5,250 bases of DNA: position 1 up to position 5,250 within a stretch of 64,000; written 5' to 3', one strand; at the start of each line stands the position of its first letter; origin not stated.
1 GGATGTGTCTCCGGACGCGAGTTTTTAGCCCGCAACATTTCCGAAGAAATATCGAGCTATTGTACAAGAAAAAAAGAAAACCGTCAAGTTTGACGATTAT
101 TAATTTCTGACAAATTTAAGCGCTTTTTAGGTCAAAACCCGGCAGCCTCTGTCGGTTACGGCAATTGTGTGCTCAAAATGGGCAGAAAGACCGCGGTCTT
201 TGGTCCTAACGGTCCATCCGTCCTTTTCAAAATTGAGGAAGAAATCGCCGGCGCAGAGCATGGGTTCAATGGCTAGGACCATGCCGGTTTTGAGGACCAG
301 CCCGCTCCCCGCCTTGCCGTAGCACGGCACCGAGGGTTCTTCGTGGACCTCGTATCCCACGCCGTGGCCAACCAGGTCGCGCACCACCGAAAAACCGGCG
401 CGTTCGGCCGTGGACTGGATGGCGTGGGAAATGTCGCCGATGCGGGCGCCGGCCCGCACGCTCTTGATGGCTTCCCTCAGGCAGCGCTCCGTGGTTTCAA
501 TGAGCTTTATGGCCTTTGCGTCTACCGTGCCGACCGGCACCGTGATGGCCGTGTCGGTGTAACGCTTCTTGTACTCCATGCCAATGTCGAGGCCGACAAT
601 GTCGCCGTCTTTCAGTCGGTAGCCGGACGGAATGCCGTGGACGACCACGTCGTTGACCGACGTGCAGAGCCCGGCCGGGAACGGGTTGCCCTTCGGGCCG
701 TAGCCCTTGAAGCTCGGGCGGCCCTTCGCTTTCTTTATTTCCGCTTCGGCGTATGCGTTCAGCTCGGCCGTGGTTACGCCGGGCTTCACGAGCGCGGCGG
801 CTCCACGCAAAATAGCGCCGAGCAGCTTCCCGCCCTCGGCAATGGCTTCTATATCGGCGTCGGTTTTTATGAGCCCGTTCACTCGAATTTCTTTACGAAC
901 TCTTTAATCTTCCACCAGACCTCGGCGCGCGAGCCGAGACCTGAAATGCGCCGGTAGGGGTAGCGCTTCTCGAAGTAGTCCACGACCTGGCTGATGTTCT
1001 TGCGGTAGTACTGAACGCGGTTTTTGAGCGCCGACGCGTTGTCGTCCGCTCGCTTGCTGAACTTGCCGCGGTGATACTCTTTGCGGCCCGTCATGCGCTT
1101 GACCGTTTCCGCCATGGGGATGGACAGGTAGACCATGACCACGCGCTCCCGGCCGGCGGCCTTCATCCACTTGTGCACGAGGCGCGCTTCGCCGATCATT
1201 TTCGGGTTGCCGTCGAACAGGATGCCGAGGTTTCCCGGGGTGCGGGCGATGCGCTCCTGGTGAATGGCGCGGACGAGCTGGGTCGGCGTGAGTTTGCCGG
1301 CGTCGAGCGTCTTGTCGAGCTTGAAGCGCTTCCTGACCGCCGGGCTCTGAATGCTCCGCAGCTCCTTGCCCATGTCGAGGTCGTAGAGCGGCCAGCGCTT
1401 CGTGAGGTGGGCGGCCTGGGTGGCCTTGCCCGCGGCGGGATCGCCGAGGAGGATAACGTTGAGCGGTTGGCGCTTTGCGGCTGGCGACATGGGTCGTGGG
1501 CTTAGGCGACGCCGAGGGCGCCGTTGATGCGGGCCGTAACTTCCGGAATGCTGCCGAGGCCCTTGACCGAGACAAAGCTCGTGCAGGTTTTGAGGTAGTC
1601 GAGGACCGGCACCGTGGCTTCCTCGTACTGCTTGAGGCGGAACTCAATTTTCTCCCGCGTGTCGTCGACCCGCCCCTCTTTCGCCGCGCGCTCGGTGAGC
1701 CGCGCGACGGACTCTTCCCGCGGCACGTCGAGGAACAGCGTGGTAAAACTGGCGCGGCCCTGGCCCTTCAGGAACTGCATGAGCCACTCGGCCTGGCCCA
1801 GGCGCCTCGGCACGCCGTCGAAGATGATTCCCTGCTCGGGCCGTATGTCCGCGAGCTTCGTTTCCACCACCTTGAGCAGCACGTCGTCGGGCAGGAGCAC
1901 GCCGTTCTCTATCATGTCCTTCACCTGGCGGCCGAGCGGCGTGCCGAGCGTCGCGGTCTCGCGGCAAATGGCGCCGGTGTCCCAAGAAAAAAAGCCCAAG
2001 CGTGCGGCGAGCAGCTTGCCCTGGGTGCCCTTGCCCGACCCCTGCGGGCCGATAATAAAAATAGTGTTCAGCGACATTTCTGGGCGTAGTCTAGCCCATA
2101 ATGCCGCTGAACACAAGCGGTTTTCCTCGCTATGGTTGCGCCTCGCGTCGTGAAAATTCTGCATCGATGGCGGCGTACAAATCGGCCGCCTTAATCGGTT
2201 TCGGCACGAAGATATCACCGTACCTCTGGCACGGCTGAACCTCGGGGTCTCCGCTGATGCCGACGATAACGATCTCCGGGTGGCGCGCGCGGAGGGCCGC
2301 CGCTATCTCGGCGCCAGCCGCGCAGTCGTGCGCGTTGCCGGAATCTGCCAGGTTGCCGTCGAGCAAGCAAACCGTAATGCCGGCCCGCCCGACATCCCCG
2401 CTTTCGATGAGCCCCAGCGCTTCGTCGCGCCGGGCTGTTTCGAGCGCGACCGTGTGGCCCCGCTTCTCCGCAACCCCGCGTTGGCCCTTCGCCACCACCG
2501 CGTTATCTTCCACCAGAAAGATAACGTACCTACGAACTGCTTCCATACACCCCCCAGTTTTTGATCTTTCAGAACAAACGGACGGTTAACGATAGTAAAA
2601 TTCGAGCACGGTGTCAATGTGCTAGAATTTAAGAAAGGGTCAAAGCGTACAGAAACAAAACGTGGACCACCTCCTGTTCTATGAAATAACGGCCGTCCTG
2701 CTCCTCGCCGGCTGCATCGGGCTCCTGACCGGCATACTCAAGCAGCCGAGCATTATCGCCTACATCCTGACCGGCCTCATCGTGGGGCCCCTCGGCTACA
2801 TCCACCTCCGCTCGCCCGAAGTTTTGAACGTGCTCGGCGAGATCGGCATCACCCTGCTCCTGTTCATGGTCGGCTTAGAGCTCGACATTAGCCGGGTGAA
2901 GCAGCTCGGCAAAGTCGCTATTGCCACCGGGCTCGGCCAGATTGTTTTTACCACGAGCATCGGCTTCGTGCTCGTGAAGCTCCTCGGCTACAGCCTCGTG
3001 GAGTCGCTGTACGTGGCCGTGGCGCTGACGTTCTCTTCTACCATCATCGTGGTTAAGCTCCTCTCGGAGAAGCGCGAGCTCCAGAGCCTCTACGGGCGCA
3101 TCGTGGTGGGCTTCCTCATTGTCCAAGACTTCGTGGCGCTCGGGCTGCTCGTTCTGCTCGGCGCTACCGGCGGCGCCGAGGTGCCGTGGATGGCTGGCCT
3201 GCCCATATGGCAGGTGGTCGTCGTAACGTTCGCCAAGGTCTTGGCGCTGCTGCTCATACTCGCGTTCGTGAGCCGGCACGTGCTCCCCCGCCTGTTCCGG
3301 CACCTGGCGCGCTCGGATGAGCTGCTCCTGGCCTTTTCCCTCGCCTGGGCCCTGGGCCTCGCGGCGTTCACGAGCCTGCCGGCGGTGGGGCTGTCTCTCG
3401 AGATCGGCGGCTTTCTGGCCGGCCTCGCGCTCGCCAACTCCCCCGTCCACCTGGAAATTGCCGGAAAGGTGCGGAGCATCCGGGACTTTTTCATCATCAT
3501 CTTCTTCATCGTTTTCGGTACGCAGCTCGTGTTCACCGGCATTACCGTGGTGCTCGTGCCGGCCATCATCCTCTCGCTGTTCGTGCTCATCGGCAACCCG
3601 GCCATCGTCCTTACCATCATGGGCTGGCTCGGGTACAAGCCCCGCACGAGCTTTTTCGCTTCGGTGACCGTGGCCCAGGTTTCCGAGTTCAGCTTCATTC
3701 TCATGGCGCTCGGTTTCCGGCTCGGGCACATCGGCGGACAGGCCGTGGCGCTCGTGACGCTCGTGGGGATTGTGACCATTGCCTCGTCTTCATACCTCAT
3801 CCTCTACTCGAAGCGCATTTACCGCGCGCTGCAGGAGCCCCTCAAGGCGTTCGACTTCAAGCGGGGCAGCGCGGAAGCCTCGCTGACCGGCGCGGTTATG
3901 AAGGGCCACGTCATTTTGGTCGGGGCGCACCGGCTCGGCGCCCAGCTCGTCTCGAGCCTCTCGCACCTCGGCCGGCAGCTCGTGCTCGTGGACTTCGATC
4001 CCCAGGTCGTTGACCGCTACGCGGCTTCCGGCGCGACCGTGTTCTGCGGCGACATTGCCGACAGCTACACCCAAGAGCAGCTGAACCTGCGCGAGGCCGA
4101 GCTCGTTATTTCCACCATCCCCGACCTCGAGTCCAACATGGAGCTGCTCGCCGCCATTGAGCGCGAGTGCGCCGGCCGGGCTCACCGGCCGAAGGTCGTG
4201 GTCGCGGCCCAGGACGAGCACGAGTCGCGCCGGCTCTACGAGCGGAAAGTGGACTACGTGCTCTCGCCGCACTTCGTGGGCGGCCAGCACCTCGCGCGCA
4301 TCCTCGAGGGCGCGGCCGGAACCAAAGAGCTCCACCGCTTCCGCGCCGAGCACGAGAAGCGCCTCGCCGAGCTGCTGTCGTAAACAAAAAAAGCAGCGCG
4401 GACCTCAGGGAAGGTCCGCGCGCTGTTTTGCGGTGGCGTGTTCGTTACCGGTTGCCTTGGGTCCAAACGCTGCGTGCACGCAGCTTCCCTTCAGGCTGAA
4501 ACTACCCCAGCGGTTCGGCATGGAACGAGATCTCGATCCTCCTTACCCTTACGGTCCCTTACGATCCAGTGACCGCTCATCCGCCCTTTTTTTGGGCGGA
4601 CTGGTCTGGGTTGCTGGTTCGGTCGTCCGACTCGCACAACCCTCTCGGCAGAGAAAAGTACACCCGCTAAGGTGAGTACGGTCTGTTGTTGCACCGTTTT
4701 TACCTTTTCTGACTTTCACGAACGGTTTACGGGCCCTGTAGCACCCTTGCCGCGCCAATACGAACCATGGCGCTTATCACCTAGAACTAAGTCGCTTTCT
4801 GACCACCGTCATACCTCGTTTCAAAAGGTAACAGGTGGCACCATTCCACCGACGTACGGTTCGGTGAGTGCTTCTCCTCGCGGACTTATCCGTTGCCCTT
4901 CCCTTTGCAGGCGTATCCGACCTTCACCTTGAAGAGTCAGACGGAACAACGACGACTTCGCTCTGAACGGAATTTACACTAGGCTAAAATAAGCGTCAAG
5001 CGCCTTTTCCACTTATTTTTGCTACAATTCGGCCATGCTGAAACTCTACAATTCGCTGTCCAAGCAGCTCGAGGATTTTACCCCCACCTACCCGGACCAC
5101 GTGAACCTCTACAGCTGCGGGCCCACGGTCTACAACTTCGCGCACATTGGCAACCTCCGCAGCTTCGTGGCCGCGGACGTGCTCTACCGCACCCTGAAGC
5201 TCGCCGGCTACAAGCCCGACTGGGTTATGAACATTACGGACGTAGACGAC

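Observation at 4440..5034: ~600-nt ORF-free, lower-GC, hairpin-rich block between the antiporter gene and cysS: candidate structured RNA of unknown class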

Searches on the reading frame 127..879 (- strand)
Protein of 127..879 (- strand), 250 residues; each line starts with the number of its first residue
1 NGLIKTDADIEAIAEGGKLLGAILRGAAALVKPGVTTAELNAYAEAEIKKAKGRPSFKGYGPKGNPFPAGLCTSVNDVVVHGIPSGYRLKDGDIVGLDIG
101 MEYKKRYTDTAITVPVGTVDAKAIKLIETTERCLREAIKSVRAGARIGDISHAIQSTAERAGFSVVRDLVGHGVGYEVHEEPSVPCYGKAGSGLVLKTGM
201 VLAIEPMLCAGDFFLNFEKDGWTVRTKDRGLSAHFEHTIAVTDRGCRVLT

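Call 69: search_protein_families(library=pfam, max_evalue=0.001, proteins=[window:127-879:-])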
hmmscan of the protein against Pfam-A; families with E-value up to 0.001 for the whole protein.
window:127-879:- (250 aa): 1 family
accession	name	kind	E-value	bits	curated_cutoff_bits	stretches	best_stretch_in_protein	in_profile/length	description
PF00557.29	Peptidase_M24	-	2.6e-48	165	23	1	12-243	2-208/208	Metallopeptidase family M24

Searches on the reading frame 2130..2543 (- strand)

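Call 69: search_protein_families(library=pfam, max_evalue=0.001, proteins=[window:2130-2543:-])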
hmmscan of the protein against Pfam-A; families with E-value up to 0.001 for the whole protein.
window:2130-2543:- (137 aa): 1 family
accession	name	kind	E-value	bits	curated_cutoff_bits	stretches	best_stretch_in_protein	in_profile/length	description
PF00072.30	Response_reg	-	6.4e-06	26.8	30.2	1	8-126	1-110/111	Response regulator receiver domain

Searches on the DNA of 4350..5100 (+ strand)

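Call 7: search_rna_families(source=window, start=4350, end=5100, threshold=evalue, max_evalue=10, show_alignments=3)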
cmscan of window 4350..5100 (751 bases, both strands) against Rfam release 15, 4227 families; matches with E-value up to 10: 0.
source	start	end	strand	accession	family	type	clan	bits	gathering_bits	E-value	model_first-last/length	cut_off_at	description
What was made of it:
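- On T-box leader or other cysS cis-regulatory leader: There is no T-box or riboswitch hit at E<=10 (call 7).
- No Rfam family matches even at E<=10 (call 7). There is no T-box or other cis-regulatory Rfam hit at E<=10 (call 7). cmscan against all 4227 Rfam families returns nothing at E<=10 on either strand (call 7).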

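Call 9: search_dna_similar(query=window:4384-5034:+, collection=phages, mode=distant)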
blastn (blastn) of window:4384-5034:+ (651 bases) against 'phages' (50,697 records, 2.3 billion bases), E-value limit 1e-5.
No match.

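Call 47: search_dna_similar(query=window:4384-5034:+, collection=plasmids, mode=distant, max_evalue=0.01)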
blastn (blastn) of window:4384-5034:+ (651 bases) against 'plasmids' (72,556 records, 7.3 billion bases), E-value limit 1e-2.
No match.

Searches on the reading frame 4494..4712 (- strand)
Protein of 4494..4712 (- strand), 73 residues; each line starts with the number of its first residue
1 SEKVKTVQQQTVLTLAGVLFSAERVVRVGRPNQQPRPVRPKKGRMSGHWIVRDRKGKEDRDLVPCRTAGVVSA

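Call 55: search_protein_representatives(protein=window:4494-4712:-)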
Query: 73 residues. Proteins with E-value up to 0.001 (for the whole library): 1; up to 1e-10: 0; up to 1e-30: 0. The best 1 are listed.
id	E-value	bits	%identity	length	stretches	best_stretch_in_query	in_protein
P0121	1.9e-04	37.4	35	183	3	10-52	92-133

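Call 59: find_encoding_contigs(protein=P0121, flank=3000, max_places=3)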
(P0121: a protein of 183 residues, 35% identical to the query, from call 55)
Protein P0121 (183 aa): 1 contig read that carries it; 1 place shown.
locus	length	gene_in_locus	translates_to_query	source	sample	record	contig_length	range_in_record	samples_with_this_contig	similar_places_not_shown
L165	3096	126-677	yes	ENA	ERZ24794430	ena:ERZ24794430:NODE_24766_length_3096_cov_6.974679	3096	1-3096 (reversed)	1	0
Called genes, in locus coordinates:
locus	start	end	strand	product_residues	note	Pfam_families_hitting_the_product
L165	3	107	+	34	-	?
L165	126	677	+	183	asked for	-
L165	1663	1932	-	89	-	-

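Call 73: find_related_loci(query=window:4494-4712:-, collection=viral_contigs, flank=2000)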
Query window:4494-4712:- (73 aa) in viral_contigs; peptide patterns used: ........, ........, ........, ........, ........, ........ (x = any residue, [..] = any of these).
48 stretches matched a pattern; 1 encode a relative of the query (tblastn E <= 1e-3); 1 distinct loci.
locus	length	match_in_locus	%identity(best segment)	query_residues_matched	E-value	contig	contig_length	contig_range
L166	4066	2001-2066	64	28-49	6e-6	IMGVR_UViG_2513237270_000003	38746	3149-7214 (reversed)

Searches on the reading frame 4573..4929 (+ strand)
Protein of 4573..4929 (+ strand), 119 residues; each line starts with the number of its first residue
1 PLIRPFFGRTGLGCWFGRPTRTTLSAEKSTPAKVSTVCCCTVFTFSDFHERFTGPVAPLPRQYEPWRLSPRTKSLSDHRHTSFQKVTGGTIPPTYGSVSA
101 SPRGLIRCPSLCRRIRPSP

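Call 72: find_related_loci(query=window:4573-4929:+, collection=viral_contigs, flank=2000)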
Query window:4573-4929:+ (119 aa) in viral_contigs; peptide patterns used: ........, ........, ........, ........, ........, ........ (x = any residue, [..] = any of these).
19 stretches matched a pattern, but none encodes a relative of the query by tblastn (E <= 1e-3).
